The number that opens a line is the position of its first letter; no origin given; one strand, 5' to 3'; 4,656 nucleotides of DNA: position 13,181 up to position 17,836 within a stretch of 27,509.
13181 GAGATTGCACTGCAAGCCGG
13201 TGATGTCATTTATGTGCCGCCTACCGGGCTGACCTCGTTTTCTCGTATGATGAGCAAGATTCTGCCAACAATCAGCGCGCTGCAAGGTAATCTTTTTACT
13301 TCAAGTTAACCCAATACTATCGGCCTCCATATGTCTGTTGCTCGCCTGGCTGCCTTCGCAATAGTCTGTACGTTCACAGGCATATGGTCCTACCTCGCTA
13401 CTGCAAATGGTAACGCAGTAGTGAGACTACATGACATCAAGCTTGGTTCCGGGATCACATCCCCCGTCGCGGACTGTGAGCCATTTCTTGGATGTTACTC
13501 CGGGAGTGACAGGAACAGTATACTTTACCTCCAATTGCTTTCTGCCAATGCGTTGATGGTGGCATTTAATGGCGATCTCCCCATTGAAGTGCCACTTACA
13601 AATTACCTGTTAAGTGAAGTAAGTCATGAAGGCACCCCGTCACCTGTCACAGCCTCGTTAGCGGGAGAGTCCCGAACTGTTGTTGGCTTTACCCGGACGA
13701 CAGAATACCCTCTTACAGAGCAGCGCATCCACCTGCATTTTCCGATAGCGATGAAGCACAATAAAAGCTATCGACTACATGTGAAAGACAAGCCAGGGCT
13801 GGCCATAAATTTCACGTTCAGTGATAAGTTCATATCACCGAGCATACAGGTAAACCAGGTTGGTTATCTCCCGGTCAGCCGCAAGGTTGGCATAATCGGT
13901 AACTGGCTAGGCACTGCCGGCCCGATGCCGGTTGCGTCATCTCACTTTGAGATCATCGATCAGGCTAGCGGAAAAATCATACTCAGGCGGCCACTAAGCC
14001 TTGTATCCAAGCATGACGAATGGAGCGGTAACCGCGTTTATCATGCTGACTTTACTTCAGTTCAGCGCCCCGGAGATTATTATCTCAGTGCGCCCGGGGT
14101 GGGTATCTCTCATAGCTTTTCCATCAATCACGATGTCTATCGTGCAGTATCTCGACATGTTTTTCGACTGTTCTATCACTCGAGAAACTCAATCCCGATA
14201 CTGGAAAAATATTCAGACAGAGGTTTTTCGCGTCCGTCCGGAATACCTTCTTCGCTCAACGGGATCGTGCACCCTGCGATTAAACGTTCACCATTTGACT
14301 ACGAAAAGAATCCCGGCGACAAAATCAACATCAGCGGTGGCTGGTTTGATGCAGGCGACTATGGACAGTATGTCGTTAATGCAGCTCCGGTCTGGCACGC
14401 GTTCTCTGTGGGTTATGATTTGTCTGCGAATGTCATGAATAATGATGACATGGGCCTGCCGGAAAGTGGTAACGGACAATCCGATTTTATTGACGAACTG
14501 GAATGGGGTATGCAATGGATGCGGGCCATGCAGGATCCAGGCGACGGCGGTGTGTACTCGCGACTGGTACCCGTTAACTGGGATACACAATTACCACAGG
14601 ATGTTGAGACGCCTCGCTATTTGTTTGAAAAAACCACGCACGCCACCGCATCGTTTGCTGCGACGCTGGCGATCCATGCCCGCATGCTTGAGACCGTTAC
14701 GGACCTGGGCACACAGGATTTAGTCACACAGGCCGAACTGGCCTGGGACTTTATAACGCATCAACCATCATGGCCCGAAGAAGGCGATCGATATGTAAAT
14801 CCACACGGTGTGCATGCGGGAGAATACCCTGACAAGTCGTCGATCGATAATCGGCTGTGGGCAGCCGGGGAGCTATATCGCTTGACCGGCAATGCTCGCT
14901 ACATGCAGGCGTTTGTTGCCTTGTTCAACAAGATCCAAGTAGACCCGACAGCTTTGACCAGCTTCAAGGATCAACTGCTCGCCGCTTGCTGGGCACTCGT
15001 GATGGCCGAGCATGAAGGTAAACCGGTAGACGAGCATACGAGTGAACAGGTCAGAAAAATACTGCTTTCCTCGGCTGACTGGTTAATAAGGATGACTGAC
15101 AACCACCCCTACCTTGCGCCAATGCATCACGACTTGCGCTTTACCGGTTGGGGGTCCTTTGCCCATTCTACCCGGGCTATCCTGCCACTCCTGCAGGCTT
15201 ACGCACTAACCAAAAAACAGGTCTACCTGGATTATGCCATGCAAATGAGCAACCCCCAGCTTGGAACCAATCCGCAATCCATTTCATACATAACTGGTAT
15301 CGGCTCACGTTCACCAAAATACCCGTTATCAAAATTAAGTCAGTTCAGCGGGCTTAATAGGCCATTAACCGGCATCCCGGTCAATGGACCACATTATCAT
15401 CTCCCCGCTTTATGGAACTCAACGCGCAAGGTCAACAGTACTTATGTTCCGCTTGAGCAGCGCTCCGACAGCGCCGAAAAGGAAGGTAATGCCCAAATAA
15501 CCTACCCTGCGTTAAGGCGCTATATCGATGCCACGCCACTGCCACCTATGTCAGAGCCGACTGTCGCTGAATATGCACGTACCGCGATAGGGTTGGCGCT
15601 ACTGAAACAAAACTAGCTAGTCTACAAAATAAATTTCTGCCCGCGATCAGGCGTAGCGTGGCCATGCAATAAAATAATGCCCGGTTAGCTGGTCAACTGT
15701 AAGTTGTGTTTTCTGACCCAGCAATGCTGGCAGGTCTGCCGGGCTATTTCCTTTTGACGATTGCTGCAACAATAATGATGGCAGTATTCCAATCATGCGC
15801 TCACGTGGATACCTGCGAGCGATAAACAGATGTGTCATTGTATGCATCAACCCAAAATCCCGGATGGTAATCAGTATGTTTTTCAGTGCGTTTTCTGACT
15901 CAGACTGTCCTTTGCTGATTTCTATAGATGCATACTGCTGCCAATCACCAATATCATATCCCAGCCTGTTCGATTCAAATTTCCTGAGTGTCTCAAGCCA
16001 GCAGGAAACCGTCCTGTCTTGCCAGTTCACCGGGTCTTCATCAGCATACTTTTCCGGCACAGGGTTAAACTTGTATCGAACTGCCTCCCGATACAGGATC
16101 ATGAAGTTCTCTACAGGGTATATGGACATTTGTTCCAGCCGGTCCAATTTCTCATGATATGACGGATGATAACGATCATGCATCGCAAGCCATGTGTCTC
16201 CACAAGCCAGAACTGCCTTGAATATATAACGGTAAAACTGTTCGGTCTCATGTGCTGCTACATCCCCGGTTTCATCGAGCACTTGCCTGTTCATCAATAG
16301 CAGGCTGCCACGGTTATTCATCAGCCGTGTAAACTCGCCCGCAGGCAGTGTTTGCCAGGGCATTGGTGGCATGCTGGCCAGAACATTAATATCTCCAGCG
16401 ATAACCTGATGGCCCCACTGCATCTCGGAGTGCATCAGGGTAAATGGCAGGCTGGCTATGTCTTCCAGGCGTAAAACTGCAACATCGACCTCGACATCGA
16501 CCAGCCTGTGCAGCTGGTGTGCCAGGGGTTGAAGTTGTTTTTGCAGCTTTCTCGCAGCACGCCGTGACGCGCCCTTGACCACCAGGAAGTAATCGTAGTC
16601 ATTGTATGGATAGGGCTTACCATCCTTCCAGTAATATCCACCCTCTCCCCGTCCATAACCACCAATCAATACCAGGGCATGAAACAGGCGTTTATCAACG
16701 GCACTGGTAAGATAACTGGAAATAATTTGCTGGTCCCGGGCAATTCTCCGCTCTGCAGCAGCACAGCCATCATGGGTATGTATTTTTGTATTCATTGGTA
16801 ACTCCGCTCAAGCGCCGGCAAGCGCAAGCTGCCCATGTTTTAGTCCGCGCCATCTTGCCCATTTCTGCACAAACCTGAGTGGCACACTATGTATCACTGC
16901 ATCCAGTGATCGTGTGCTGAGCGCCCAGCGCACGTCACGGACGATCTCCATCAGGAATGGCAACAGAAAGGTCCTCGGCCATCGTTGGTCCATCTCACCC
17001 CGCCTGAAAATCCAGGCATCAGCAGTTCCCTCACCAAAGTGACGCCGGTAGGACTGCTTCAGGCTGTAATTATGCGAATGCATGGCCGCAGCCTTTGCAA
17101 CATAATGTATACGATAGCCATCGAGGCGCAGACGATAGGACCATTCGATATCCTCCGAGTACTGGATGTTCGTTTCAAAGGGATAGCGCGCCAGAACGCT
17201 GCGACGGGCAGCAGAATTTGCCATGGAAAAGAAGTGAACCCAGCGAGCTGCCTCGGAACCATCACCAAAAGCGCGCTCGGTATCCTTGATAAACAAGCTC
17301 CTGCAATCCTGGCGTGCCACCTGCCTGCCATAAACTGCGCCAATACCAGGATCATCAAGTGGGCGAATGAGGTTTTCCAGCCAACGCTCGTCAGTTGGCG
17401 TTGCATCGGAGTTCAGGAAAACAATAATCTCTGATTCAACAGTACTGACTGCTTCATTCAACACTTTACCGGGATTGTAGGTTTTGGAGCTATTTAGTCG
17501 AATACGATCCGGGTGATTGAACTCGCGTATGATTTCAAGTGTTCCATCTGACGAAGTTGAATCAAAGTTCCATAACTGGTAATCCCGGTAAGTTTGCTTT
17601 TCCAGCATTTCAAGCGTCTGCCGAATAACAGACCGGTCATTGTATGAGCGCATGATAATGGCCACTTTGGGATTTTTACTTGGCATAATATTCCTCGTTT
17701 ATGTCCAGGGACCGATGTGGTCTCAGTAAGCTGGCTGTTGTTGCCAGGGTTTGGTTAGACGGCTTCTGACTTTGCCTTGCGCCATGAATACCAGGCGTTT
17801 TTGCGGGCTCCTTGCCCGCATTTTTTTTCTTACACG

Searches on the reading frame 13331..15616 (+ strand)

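Call 5: search_protein_families(library=pfam, proteins=[window:13331-15616:+], max_evalue=0.001)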
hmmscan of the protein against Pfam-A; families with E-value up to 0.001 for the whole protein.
window:13331-15616:+ (761 aa): 2 families
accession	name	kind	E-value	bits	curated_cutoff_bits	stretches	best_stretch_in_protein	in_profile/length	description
PF00759.25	Glyco_hydro_9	-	1.7e-48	166.5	27.7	1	270-734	1-423/444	Glycosyl hydrolase family 9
PF02927.20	CelD_N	-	4.9e-16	59.7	24.6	1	169-257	3-84/86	Cellulase N-terminal ig-like domain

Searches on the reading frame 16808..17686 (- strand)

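Call 5: search_protein_families(library=pfam, proteins=[window:16808-17686:-], max_evalue=0.001)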
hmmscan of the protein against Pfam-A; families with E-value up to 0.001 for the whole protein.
window:16808-17686:- (292 aa): 4 families
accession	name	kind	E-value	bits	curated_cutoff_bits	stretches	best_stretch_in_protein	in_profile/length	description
PF00535.33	Glycos_transf_2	-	1.2e-20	74.6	23.3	1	10-165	2-164/168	Glycosyl transferase family 2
PF13641.12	Glyco_tranf_2_3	-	1.1e-15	58.8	27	1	6-217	1-225/230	Glycosyltransferase like family 2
PF13632.12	Glyco_trans_2_3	-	0.00032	21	27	1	87-216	1-136/198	Glycosyl transferase family group 2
PF10111.15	Glyco_tranf_2_2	-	0.00092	19.2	27.3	0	8-97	2-94/276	Glycosyltransferase like family 2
